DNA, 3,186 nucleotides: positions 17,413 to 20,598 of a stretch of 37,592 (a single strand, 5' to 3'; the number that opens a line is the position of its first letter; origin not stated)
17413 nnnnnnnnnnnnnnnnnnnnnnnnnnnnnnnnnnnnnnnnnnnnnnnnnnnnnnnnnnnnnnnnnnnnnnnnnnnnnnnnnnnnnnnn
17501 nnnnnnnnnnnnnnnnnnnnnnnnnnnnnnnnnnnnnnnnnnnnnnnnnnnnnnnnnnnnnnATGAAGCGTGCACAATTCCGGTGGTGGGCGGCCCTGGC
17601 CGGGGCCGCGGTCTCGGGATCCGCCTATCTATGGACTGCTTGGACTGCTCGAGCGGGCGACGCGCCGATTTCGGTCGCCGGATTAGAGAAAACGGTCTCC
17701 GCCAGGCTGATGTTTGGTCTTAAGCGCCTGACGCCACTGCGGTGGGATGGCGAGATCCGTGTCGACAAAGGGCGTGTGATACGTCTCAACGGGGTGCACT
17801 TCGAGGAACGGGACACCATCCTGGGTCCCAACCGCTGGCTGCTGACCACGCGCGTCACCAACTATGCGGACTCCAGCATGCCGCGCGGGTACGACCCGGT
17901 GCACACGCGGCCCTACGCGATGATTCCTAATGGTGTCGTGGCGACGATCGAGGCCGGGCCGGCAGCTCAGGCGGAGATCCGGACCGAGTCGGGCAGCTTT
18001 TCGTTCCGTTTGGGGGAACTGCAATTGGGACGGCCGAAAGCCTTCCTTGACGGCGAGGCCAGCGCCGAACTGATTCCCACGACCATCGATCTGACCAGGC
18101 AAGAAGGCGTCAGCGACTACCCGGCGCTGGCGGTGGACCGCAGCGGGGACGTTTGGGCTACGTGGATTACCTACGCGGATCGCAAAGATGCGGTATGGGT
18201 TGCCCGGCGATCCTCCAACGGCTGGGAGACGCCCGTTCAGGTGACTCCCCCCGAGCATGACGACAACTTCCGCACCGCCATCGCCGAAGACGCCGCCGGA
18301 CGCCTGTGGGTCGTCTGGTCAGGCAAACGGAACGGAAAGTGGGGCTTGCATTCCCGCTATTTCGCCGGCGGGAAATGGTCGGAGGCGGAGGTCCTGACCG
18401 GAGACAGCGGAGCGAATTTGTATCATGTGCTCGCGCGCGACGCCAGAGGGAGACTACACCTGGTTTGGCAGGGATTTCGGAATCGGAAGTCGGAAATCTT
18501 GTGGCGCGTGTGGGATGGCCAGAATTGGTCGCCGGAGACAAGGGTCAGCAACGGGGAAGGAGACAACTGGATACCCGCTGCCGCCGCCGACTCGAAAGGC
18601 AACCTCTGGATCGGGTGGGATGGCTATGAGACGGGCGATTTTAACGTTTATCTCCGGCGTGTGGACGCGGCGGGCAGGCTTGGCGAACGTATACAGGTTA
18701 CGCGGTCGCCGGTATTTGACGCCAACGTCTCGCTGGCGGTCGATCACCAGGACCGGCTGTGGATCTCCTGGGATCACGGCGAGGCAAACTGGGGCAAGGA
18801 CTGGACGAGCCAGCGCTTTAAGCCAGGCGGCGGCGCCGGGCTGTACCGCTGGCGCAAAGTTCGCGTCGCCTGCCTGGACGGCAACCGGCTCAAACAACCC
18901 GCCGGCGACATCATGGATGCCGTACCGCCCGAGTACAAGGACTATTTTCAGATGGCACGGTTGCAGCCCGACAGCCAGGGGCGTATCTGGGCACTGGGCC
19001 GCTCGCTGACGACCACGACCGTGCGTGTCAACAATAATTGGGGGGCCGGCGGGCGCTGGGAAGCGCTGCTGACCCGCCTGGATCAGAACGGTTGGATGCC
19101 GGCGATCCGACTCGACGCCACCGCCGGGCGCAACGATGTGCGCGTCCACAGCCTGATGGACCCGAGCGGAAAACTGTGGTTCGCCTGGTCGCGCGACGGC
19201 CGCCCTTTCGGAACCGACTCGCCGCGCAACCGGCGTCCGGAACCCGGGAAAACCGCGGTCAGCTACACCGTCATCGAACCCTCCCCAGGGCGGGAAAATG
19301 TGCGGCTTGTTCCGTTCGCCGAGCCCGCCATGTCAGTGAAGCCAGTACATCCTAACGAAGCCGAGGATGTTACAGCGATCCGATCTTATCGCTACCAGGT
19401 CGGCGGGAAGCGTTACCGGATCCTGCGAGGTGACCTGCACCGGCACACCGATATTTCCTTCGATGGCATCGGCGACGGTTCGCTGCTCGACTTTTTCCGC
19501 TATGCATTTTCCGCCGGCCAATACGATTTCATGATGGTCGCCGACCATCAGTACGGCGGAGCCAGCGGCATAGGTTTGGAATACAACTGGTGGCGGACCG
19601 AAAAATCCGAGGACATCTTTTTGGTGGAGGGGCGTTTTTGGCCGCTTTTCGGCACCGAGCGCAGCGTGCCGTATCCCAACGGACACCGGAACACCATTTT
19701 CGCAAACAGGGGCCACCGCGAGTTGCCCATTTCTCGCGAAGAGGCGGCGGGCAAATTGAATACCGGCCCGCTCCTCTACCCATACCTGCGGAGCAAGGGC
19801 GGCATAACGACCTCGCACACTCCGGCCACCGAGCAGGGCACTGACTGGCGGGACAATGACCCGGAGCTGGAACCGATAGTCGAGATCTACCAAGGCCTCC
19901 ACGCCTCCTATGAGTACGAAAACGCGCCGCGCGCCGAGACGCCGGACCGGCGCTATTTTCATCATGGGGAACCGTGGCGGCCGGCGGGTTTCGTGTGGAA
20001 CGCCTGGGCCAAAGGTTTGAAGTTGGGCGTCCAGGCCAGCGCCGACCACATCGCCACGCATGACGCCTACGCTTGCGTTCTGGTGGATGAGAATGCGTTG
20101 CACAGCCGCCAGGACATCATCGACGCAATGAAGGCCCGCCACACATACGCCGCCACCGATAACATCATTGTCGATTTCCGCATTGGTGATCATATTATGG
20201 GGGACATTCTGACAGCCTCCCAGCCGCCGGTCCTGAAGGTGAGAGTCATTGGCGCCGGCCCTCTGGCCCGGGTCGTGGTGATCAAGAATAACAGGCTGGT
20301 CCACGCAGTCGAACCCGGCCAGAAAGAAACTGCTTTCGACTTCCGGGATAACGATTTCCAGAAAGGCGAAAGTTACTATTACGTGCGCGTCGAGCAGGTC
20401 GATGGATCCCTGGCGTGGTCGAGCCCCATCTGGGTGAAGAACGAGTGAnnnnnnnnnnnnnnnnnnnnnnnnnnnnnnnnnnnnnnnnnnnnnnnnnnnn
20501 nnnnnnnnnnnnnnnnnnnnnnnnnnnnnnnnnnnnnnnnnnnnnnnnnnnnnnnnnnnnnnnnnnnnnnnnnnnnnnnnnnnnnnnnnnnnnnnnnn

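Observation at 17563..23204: Convergent paralogous beta-propeller + PHP-superfamily metallohydrolase fusions closing two glycan operons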

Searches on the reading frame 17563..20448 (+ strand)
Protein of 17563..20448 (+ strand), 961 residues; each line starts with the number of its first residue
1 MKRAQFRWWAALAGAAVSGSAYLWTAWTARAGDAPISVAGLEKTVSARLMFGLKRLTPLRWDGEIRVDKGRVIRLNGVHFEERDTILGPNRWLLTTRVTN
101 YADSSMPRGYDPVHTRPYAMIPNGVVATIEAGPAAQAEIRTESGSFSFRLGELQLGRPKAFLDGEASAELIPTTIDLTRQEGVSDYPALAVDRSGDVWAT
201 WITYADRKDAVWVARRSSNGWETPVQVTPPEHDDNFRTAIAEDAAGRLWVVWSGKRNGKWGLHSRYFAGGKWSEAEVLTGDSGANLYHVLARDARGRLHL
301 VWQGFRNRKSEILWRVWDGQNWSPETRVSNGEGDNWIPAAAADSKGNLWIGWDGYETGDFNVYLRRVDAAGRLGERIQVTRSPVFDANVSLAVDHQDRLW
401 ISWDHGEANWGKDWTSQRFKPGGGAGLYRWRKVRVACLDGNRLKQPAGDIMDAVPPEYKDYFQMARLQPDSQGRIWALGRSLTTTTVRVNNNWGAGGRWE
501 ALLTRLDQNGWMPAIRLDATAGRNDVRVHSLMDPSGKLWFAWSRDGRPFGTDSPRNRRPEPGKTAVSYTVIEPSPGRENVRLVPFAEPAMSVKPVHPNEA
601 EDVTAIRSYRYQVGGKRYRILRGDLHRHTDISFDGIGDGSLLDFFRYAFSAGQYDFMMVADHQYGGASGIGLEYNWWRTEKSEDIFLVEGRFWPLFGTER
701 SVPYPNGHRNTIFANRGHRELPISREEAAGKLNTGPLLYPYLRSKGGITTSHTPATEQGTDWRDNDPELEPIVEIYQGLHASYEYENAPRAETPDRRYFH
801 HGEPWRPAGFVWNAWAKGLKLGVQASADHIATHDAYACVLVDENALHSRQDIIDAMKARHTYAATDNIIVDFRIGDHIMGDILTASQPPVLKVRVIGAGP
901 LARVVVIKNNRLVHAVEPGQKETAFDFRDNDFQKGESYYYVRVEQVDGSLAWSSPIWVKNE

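Call 3: search_protein_families(library=pfam, proteins=[window:17563-20448:+], max_evalue=1)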
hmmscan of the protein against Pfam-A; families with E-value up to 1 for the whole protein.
window:17563-20448:+ (961 aa): 2 families
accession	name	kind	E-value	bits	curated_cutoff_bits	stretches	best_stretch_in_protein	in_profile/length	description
PF07494.17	Reg_prop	-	2.9e-11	42.6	20.4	2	333-351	3-21/24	Two component regulator propeller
PF12228.14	DUF3604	-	0.48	9.2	20.4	0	834-866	378-407/591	Protein of unknown function (DUF3604)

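Call 4: search_protein_families(library=ncbifam, proteins=[window:17563-20448:+], max_evalue=1)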
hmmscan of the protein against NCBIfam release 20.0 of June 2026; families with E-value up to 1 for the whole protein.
window:17563-20448:+ (961 aa): 1 family
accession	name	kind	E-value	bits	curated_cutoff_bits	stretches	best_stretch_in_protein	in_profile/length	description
TIGR04275.1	beta_prop_Msarc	repeat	0.45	10.3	85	0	249-262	20-33/40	beta-propeller repeat protein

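Call 6: search_solved_structures(query=window:17563-20448:+, max_evalue=10, show_alignments=3)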
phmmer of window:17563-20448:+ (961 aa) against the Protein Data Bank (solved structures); distinct sequences matched with E-value up to 10: 0.

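Call 11: find_homologous_proteins(query=window:17563-20448:+, max_evalue=0.001)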
Query window:17563-20448:+ (961 aa): 145 proteins with E <= 0.001 among 8000 candidates; the best 120 are listed.
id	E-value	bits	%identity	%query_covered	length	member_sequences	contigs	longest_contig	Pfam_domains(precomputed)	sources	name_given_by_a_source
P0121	0.0e+0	2107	100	93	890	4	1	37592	PF07494.18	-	-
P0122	0.0e+0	1755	77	97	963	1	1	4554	PF07494.18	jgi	jgi:hypothetical protein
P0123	0.0e+0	1683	74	99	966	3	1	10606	PF07494.18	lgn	-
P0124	0.0e+0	1491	68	96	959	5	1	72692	PF07494.18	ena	-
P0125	0.0e+0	1486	69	95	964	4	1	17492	PF07494.18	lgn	-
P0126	0.0e+0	1483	68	96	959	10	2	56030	PF07494.18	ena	-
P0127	0.0e+0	1481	68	96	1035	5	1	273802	PF07494.18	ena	-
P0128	0.0e+0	1479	68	96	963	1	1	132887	PF07494.18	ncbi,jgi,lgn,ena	-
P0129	0.0e+0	1463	68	95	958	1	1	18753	PF07494.18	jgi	jgi:hypothetical protein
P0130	0.0e+0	1454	68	94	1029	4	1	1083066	PF07494.18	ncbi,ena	-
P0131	0.0e+0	1454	65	98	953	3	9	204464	PF07494.18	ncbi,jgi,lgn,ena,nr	ncbi:MAG TPA: hypothetical protein VFA33_03415 [Bryobacteraceae bacterium]|nr:hypothetical protein [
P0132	0.0e+0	1448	65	97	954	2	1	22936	PF07494.18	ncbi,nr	ncbi:MAG: hypothetical protein HYS04_15305 [Acidobacteria bacterium]|nr:hypothetical protein [Acidob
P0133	0.0e+0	1432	65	97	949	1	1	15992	PF07494.18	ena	-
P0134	0.0e+0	1428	64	97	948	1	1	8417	PF07494.18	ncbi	ncbi:MAG: hypothetical protein ABI165_08470 [Bryobacteraceae bacterium]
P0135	0.0e+0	1422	64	98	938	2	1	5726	PF07494.18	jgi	jgi:hypothetical protein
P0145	0.0e+0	1397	66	95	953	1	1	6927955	PF07494.18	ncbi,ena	-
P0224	9.7e-242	823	44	96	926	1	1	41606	PF07494.18,PF04616.21,PF12228.15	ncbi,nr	ncbi:MAG: DUF3604 domain-containing protein [Acidobacteria bacterium]|nr:DUF3604 domain-containing p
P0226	1.8e-237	809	43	99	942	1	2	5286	PF07494.18,PF12228.15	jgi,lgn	-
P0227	3.0e-236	805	44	95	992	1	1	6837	PF07494.18,PF12228.15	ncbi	-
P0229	1.7e-219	749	42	96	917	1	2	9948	PF12228.15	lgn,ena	-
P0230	6.1e-218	744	42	99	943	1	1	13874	PF12228.15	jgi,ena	-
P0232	2.5e-213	729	40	97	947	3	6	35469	PF12228.15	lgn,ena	-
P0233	3.8e-208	712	40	95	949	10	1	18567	PF07494.18,PF12228.15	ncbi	-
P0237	5.1e-196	672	38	97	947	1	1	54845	PF12228.15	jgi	jgi:hypothetical protein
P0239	1.3e-188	647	38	96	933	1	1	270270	PF12228.15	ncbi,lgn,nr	ncbi:MAG: hypothetical protein GC160_27400 [Acidobacteria bacterium]|nr:hypothetical protein [Acidob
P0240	5.4e-187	642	37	97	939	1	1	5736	PF12228.15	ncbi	-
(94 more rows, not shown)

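Call 22: find_encoding_contigs(protein=P0145, flank=8000, max_places=3)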
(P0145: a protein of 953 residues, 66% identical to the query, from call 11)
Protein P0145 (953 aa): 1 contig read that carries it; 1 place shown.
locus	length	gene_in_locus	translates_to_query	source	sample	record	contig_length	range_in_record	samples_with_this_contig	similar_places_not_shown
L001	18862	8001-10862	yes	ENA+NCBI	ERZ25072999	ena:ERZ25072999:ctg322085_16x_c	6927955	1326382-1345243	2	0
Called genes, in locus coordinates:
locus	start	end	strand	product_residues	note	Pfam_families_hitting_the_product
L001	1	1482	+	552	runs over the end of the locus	PF13519:VWA_2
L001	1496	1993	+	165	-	PF13302:Acetyltransf_3, PF13420:Acetyltransf_4, PF00583:Acetyltransf_1, PF13673:Acetyltransf_10, PF13508:Acetyltransf_7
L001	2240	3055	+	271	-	PF00106:adh_short, PF08659:KR, PF13561:adh_short_C2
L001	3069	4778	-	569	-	PF13360:PQQ_2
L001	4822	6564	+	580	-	PF00884:Sulfatase, PF16347:SGSH_C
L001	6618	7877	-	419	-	PF02746:MR_MLE_N, PF13378:MR_MLE_C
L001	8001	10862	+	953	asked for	PF07494:Reg_prop (faint)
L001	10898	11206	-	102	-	PF03852:Vsr, PF18741:MTES_1575 (faint), PF04480:DUF559 (weak)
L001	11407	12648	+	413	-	PF00145:DNA_methylase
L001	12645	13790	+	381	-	PF20296:MTaX1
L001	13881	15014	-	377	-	PF01839:FG-GAP (faint), PF13517:FG-GAP_3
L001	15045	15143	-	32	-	-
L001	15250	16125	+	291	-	PF23678:YqhI, PF12740:PETase (weak), PF01738:DLH, PF08840:BAAT_C (faint), PF00326:Peptidase_S9 (weak)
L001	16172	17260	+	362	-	PF13177:DNA_pol3_delta2, PF00004:AAA (weak)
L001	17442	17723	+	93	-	PF17209:Hfq, PF21979:Hfq_1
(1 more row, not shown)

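Call 56: find_encoding_contigs(protein=P0124, flank=7000, max_places=2)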
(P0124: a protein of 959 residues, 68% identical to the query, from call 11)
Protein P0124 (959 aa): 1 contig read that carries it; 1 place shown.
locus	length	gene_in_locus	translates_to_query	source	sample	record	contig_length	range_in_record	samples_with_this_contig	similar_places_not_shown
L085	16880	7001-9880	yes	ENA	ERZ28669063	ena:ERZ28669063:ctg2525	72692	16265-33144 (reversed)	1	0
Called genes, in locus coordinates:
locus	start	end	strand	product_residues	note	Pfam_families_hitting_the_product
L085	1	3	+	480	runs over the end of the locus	PF13701:DDE_Tnp_1_4, PF01609:DDE_Tnp_1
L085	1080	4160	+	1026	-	PF07635:PSCyt1, PF07583:PSCyt2, PF13385:Laminin_G_3, PF07587:PSD1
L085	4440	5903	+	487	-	PF07394:DUF1501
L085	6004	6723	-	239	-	PF01738:DLH, PF12146:Hydrolase_4 (faint), PF00326:Peptidase_S9 (faint)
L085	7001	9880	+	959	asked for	PF07494:Reg_prop (faint)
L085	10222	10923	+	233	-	PF03781:FGE-sulfatase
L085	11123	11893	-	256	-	PF06071:YchF-GTPase_C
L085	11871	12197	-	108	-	-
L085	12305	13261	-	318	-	PF20030:bpMoxR, PF05496:RuvB_N (faint), PF00004:AAA (weak), PF07726:AAA_3, PF07728:AAA_5, PF17863:AAA_lid_2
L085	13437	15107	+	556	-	PF00501:AMP-binding, PF13193:AMP-binding_C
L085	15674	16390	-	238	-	PF00300:His_Phos_1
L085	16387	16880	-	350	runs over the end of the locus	PF01636:APH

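Call 57: find_encoding_contigs(protein=P0131, flank=7000, max_places=2)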
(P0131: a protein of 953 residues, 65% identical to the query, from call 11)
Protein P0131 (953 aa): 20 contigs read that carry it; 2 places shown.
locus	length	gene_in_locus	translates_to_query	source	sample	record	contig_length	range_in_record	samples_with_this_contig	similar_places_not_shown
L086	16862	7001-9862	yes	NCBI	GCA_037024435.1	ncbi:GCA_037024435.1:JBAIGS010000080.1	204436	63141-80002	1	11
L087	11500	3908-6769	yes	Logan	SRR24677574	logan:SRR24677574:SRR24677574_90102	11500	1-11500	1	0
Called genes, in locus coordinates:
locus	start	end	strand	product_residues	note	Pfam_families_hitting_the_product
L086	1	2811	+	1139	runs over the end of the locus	PF13620:CarboxypepD_reg, PF25183:OMP_b-brl_4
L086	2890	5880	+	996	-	-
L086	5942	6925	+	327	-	PF00248:Aldo_ket_red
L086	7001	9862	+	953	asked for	PF07494:Reg_prop (faint)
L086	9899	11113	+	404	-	PF14031:D-ser_dehydrat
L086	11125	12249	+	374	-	PF02012:BNR (faint), PF13088:BNR_2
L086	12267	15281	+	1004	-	-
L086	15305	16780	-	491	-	PF00171:Aldedh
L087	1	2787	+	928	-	?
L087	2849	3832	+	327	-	PF00248:Aldo_ket_red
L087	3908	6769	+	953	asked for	PF07494:Reg_prop (faint)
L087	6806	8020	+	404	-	PF14031:D-ser_dehydrat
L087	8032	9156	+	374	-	PF02012:BNR (faint), PF13088:BNR_2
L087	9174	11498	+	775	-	?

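Call 91: find_encoding_contigs(protein=P0123, flank=8000, max_places=3)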
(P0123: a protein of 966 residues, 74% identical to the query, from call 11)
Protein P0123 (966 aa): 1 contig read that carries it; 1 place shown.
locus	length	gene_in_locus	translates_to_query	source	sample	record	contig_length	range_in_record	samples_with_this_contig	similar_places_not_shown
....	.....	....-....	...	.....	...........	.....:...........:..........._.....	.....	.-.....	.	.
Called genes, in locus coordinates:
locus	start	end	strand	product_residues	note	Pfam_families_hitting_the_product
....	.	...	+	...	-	?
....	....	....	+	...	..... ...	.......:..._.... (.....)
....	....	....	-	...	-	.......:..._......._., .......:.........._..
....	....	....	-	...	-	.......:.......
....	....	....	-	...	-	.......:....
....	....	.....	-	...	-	-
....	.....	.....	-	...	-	?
